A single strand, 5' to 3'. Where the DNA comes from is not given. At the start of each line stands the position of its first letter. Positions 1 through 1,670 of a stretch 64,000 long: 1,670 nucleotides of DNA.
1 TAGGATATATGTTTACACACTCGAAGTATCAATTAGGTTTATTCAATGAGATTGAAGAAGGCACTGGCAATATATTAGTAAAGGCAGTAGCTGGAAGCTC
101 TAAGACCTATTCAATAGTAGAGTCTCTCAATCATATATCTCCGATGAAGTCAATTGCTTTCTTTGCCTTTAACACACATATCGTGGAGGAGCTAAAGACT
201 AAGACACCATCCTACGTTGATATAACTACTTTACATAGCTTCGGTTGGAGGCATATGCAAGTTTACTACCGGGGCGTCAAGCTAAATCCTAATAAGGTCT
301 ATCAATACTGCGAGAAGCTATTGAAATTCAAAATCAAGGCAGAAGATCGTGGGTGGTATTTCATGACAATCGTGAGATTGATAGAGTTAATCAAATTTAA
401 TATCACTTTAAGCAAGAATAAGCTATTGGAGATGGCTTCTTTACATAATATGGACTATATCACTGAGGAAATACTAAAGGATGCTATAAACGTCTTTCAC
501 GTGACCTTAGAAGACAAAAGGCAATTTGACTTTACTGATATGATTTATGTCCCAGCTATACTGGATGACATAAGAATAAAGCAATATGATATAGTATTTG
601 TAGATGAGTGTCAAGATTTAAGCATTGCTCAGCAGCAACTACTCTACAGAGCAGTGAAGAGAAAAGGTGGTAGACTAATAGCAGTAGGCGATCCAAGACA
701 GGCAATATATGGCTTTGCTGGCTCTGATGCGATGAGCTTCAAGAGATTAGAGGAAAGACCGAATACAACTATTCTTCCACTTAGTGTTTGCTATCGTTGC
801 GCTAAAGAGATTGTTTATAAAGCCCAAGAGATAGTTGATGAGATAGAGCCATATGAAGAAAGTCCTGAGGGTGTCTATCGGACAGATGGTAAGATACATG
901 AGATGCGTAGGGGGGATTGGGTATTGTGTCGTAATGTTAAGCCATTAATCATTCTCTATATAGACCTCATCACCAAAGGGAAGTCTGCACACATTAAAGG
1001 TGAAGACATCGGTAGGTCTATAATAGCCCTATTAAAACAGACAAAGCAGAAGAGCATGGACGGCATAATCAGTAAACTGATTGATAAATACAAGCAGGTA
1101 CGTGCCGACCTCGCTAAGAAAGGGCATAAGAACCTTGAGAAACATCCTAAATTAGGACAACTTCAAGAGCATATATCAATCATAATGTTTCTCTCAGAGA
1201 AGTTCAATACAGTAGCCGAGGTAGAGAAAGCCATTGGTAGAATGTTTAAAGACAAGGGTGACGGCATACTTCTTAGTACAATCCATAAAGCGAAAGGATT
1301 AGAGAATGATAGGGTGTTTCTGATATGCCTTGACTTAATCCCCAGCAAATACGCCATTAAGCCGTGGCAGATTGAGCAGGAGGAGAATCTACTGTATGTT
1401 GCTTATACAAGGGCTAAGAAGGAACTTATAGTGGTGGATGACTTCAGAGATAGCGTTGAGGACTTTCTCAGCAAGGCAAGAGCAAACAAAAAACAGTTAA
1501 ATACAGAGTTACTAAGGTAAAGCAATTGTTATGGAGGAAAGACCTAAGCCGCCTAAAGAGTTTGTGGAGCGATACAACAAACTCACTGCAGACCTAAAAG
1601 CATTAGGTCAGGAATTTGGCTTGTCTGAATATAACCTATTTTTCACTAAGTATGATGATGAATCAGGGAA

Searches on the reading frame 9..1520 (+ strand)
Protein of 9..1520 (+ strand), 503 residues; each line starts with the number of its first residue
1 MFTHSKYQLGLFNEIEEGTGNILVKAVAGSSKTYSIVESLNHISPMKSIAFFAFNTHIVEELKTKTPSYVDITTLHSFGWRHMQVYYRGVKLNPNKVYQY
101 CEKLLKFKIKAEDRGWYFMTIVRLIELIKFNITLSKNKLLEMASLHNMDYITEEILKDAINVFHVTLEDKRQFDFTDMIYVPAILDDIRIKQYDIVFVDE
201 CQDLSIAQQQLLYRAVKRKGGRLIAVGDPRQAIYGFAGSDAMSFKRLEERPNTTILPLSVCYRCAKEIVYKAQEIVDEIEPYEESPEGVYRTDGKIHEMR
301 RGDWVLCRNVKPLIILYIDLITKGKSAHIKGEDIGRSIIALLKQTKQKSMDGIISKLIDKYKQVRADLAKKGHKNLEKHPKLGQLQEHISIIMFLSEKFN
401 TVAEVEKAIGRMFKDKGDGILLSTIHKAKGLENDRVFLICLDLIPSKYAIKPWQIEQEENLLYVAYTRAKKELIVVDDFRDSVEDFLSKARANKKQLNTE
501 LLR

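Call 15: search_protein_families(library=pfam, proteins=[window:9-1520:+], max_evalue=0.001)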
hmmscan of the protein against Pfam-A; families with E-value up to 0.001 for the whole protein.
window:9-1520:+ (503 aa): 6 families
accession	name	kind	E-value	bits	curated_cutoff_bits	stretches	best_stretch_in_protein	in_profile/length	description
PF00580.27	UvrD-helicase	-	1.4e-18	68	23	1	15-249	9-268/271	UvrD/REP helicase N-terminal domain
PF13361.12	UvrD_C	-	3.4e-18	66.6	25.6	1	172-475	188-345/350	UvrD-like helicase C-terminal domain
PF13245.12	AAA_19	-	1.3e-15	58.2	25.1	1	21-236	13-133/134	AAA domain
PF01443.25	Viral_helicase1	-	1.2e-10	42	21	0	406-476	165-227/228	Viral superfamily 1 RNA helicase core domain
PF13538.12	UvrD_C_2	-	1.7e-10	41.1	27.4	1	421-476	3-52/52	UvrD-like helicase C-terminal domain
PF13604.12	AAA_30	-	1.7e-05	25.1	27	0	188-232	84-128/191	AAA domain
